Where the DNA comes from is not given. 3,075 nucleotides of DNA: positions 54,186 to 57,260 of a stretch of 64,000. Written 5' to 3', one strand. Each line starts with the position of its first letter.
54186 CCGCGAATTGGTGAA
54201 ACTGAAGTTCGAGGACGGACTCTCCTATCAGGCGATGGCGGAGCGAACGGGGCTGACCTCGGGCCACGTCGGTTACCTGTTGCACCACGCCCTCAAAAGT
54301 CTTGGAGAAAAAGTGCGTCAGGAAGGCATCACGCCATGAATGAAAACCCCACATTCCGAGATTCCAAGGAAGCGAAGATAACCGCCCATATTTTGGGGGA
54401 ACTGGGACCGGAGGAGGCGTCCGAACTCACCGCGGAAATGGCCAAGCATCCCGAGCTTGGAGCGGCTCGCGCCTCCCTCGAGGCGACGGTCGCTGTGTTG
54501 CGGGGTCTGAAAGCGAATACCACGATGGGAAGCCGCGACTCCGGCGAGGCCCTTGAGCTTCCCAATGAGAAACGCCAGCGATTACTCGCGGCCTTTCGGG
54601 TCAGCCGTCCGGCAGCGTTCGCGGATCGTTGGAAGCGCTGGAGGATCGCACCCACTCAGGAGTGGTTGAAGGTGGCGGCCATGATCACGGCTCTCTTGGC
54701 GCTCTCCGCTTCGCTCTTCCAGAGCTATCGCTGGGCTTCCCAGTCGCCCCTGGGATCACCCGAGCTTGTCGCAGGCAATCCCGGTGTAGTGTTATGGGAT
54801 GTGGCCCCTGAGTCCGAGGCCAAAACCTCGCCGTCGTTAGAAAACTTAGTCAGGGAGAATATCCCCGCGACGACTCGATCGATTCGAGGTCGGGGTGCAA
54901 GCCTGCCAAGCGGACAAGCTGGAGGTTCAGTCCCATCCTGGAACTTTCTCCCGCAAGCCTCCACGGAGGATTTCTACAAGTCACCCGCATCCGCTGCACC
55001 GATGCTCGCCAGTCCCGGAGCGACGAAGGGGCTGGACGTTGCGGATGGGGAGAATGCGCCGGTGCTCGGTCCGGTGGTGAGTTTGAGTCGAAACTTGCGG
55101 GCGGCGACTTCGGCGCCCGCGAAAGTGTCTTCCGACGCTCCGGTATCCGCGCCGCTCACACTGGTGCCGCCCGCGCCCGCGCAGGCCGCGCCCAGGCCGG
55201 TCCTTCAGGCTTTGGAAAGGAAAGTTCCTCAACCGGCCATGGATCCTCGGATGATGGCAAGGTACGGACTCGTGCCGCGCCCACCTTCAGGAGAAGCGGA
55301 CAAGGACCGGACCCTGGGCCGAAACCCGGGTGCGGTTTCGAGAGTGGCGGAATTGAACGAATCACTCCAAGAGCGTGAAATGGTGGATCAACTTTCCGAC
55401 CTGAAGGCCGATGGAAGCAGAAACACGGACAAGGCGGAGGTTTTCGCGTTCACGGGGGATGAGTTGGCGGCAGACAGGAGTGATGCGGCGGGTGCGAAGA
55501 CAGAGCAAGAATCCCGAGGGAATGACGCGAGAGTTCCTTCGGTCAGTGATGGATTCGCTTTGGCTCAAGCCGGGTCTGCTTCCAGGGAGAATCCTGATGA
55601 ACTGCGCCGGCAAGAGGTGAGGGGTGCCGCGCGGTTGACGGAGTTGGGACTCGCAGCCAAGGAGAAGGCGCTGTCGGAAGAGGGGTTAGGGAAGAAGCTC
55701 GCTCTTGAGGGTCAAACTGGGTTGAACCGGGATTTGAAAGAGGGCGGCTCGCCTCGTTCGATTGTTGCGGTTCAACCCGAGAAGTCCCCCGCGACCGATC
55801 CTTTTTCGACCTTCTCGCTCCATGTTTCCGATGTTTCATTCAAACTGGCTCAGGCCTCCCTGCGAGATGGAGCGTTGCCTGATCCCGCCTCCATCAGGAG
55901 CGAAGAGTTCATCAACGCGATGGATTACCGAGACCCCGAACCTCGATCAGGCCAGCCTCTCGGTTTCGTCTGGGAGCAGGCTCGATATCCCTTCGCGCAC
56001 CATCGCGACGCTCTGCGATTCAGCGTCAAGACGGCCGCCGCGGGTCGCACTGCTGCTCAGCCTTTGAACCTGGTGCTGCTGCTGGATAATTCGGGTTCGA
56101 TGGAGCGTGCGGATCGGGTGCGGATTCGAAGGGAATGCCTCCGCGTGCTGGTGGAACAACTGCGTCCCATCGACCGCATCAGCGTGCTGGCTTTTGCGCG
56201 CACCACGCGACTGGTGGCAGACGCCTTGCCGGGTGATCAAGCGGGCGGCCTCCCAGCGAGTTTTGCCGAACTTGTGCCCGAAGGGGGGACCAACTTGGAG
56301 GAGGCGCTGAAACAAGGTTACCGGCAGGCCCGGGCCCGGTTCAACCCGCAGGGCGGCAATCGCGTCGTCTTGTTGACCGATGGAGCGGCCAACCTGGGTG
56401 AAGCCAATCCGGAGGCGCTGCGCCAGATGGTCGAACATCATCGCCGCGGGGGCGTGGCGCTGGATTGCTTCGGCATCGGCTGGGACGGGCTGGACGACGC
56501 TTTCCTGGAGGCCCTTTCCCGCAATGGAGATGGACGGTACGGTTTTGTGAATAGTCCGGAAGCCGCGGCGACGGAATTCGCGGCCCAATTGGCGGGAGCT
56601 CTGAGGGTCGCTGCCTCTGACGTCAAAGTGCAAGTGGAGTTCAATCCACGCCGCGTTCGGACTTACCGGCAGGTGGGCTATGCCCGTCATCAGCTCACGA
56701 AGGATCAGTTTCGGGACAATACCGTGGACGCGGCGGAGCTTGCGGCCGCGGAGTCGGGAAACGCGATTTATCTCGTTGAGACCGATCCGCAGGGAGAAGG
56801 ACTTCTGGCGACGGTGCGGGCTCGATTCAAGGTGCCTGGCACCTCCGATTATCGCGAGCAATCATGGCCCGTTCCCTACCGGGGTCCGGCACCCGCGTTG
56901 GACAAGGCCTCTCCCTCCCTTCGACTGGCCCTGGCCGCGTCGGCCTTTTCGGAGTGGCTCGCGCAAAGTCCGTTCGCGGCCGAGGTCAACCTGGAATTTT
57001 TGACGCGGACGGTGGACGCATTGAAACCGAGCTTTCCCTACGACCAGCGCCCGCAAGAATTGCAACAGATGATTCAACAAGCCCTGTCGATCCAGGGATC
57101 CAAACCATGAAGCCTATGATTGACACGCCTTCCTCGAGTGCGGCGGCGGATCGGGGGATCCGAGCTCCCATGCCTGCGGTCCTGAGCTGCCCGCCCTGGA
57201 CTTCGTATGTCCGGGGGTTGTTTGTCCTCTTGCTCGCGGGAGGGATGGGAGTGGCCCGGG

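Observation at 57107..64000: A giant ORF of at least 6.9 kb, missed by the ORF track, translationally coupled to an ECF sigma factor and an anti-sigma/vWA fusion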

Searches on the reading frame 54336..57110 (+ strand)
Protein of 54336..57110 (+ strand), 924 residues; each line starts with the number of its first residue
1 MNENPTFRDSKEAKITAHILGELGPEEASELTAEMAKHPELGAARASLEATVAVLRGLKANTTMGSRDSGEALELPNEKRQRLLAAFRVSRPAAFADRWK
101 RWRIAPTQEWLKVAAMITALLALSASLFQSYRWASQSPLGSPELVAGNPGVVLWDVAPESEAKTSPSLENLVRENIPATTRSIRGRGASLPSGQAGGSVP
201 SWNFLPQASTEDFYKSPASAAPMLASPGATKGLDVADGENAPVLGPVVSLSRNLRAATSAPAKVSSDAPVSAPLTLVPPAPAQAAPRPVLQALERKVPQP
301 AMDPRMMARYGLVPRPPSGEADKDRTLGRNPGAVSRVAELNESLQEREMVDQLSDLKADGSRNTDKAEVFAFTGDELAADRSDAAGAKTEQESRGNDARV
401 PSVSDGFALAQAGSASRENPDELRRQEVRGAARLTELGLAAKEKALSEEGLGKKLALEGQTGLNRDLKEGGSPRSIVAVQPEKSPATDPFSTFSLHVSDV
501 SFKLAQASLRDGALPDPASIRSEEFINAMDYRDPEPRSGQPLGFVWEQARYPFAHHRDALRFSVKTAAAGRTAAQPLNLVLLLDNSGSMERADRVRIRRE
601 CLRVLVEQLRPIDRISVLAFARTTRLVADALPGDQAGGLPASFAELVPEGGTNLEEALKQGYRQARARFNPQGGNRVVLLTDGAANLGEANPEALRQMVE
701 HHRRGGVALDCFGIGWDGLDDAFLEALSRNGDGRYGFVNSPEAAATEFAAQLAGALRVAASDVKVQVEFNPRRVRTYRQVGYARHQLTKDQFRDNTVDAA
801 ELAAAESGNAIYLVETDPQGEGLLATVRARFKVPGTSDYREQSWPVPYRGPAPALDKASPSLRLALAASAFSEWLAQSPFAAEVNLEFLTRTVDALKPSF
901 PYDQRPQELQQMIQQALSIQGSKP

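Call 4: search_protein_families(library=pfam, proteins=[window:54336-57110:+], max_evalue=0.1)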
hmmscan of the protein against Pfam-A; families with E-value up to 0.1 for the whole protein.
window:54336-57110:+ (924 aa): 6 families
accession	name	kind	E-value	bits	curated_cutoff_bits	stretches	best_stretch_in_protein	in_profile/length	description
PF12034.13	YfbK_C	-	3.5e-26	92.9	25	1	755-915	2-180/184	Uncharacterized protein YfbK, C-terminal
PF12450.13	vWF_A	-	9.6e-12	45.2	25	1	481-558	14-91/94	von Willebrand factor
PF13519.12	VWA_2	-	1.8e-11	45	27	1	579-683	1-106/107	von Willebrand factor type A domain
PF13768.12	VWA_3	-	4e-10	40.4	27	1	578-737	2-155/155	von Willebrand factor type A domain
PF00092.34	VWA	-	1.1e-09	39.2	23.8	1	578-741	1-164/174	von Willebrand factor type A domain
PF05762.20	VWA_CoxE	-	2.2e-06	27.7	26.4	1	567-711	47-185/222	VWA domain containing CoxE-like protein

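Call 5: search_protein_families(library=ncbifam, proteins=[window:54336-57110:+], max_evalue=0.1)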
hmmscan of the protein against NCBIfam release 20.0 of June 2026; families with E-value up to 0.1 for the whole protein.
window:54336-57110:+ (924 aa): 5 families
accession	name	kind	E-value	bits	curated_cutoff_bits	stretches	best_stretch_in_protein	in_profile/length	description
TIGR03788.1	marine_srt_targ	equivalog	3.9e-12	45.4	551.65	1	573-768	268-458/629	marine proteobacterial sortase target protein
TIGR02442.1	Cob-chelat-sub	hypoth_equivalog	7.3e-09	34.6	779.45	1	577-699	473-597/641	putative cobaltochelatase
NF047508.1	VWA_BatA_Lepto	exception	2.1e-05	23.7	380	1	577-735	89-253/315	VWA domain-containing protein BatA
TIGR03436.1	acidobact_VWFA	subfamily_domain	0.00016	21.2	81.25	1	565-722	58-225/324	VWA domain-containing protein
TIGR00868.1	hCaCC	subfamily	0.0015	16.4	900.85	1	580-691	308-422/863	calcium-activated chloride channel protein 1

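Call 81: search_protein_families(library=padloc, proteins=[window:54336-57110:+], max_evalue=0.01)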
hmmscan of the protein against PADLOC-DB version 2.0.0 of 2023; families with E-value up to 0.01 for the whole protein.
window:54336-57110:+ (924 aa): 0 families
